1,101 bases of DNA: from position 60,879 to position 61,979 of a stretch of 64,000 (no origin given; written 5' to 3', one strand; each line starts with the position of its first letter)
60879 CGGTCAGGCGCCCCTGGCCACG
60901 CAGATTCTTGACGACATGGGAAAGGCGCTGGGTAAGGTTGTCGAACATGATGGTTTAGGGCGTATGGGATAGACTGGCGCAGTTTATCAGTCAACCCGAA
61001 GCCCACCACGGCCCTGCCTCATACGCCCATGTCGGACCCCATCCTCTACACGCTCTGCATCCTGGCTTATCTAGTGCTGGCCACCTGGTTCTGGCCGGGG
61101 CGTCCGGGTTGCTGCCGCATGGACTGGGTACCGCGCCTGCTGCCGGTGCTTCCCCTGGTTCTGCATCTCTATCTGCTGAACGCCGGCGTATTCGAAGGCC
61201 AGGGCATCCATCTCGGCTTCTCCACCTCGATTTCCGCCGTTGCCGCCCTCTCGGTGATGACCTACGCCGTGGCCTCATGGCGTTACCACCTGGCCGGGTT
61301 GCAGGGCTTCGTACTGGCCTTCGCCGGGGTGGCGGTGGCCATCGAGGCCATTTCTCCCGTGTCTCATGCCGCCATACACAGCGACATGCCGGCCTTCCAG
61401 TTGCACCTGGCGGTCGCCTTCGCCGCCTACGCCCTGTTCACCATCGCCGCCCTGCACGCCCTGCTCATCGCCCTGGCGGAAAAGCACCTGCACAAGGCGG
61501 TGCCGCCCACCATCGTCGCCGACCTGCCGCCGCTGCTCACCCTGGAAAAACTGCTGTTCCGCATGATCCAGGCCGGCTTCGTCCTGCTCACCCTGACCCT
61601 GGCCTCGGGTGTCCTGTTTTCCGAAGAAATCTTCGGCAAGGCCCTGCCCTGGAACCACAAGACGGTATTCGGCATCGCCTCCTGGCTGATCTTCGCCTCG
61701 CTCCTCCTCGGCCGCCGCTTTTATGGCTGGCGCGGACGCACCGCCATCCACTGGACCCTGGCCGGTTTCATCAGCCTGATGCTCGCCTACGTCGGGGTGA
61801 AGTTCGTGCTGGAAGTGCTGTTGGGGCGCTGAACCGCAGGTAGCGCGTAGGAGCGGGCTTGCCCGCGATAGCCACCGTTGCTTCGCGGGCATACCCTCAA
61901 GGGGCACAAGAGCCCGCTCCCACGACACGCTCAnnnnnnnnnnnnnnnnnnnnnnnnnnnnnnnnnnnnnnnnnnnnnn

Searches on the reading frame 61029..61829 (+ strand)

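Call 3: search_protein_families(library=pfam, proteins=[window:61029-61829:+], max_evalue=1)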
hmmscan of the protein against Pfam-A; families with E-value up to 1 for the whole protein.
window:61029-61829:+ (267 aa): 1 family
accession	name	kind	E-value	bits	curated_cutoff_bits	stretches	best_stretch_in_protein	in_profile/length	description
PF01578.25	Cytochrom_C_asm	-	2.3e-29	103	29.9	1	43-264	10-211/212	Cytochrome C assembly protein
